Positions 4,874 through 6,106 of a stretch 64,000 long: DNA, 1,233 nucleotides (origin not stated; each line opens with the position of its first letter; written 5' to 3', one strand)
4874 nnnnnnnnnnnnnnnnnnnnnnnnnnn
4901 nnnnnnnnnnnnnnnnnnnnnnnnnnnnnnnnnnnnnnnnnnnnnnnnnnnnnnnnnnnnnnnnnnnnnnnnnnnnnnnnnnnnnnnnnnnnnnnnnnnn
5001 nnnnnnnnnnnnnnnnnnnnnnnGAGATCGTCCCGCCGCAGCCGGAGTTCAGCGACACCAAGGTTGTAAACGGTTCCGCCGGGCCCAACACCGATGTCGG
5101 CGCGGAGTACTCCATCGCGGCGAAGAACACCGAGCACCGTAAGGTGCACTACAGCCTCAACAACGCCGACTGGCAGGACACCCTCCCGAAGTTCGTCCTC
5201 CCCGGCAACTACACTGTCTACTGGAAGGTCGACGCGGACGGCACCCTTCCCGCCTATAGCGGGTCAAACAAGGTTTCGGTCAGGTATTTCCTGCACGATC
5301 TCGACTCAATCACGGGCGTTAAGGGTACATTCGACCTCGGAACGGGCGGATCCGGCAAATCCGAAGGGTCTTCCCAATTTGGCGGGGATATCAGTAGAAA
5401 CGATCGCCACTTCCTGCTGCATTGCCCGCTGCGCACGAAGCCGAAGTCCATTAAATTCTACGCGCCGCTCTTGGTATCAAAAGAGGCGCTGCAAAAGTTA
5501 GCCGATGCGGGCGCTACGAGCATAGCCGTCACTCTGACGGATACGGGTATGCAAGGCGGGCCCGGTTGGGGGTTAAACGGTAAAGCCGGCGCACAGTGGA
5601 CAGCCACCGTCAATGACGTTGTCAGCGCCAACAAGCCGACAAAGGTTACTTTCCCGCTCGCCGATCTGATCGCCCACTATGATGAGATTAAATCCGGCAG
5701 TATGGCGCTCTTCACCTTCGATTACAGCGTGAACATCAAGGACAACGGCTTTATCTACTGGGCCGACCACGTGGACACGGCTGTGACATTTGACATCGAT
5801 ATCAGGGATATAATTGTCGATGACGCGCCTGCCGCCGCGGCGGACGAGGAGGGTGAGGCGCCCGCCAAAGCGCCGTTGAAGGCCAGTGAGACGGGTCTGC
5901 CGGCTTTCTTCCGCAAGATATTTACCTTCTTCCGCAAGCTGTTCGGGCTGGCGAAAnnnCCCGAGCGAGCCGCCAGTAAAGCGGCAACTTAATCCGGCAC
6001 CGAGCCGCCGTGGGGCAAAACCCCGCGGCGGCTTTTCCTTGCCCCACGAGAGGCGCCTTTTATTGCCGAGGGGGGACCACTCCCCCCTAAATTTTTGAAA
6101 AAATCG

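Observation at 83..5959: Anchored protein of about 1958 aa built from 8 copies of an unassigned ~170 aa domain alternating with extracytoplasmic His/Cys double-CxxC knuckles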

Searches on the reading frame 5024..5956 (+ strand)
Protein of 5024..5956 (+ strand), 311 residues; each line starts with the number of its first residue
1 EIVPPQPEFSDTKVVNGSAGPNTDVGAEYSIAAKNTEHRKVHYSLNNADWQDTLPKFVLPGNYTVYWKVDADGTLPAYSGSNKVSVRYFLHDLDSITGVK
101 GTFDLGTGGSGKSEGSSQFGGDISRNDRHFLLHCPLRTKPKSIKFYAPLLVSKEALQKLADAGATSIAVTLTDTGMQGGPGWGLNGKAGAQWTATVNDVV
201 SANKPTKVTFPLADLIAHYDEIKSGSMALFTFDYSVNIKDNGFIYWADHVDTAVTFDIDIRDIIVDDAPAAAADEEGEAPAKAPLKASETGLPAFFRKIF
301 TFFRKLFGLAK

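Call 87: predict_structure(alignment_id=A5)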
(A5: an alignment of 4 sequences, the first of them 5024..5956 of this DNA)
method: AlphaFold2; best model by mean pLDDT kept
length: 311 residues; sequences in the alignment: 4
mean_pLDDT: 62.9   pTM: 0.63
mean pLDDT of the five models: 62.9, 58.8, 57.6, 56.3, 52.5
residues with pLDDT >= 90: 25; 70-90: 114; 50-70: 76; < 50: 96
segments of 3 or more residues with pLDDT < 50: 17-22, 114-127, 174-182, 235-254, 267-306, 308-311
pLDDT, mean of each block of 10 residues (from residue 1): 65 60 62 75 91 84 87 85 79 57 66 48 44 55 73 84 82 48 62 79 70 92 84 49 31 51 52 29 27 39 43 36
secondary structure, 60 per line:
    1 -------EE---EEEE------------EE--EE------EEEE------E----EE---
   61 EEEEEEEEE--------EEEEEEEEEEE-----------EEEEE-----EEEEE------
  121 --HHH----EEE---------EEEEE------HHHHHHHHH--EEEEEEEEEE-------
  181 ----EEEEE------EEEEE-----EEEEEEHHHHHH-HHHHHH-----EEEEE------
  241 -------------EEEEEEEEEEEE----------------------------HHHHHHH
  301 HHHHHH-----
elements in order: E13-16 E41-44 E61-69 E78-88 E100-104 E110-114 E130-132 E142-146 H153-161 E164-173 E185-189 E196-200 E206-211 H212-217 H219-224 E230-234 E254-265 H294-306

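Call 89: fold_search(model_id=the predicted structure, library=pdb)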
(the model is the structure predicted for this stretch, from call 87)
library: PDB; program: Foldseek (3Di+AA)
matches with E <= 10: 1004; with E <= 0.001: 2
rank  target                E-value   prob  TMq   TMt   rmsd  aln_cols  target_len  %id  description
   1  6d8g_A                4.8e-04  0.82  0.18  0.10  14.6       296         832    7  D341A D367A calcium binding mutant of Bacteroides uniformis beta-glucuronidase 2 (released 2018-10-17)
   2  6d50_A                8.9e-04  0.72  0.19  0.10  14.8       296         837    8  Bacteroides uniforms beta-glucuronidase 2 bound to D-glucaro-1,5-lactone (released 2018-10-17)
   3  6d8g_B                1.6e-03  0.66  0.19  0.10  14.7       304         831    7  D341A D367A calcium binding mutant of Bacteroides uniformis beta-glucuronidase 2 (released 2018-10-17)
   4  7jrm                  1.8e-03  0.69  0.18  0.14  14.8       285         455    9  The structure of CBM51-2 and INT domains from Clostridium perfringens ZmpB (released 2021-02-03)
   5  8cka_A                6.0e-03  0.41  0.16  0.10  17.3       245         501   10  Deinococcus radidurans HPI S-layer (released 2023-04-19)
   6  5ho0                  1.2e-02  0.51  0.22  0.11  14.6       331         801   11  Crystal structure of AbnA (closed conformation), a GH43 extracellular arabinanase from Geobacillus stearothermophilus (released 2017-02-01)
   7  4xup_B                1.2e-02  0.25  0.17  0.17  15.2       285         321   12  Structure of the N-terminal CBM22-1-CBM22-2 tandem domain from Paenibacillus barcinonensis Xyn10C (released 2015-06-03)
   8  4xup_A                1.5e-02  0.18  0.16  0.15  18.1       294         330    9  Structure of the N-terminal CBM22-1-CBM22-2 tandem domain from Paenibacillus barcinonensis Xyn10C (released 2015-06-03)
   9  8s80_A                2.2e-02  0.23  0.17  0.22  15.5       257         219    8  Domains 4 and 5 of Sap S-layer protein from Bacillus anthracis (released 2024-11-20)
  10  8vsd_E                2.5e-02  0.57  0.20  0.20   9.2       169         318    9  avb8/L-TGF-b1/GARP (released 2024-09-11)
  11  5hlz_A                3.2e-02  0.35  0.18  0.24  17.8       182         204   13  Structure of Pro-Activin A Complex at 2.85 A resolution (released 2016-07-13)
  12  8s80_F                3.2e-02  0.21  0.17  0.22  15.5       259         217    9  Domains 4 and 5 of Sap S-layer protein from Bacillus anthracis (released 2024-11-20)
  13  9vjj_A                3.6e-02  0.51  0.20  0.21  14.5       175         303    8  Crystal Structure of human Latent TGF-beta1 in complex with SOF10 (released 2026-02-04)
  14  8d7h_A                3.8e-02  0.28  0.18  0.18  12.8       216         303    9  Cryo-EM structure of human CLCF1 in complex with CRLF1 and CNTFR alpha (released 2023-03-29)
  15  2ice_A                4.0e-02  0.13  0.16  0.09  26.4       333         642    8  CRIg bound to C3c (released 2006-11-07)
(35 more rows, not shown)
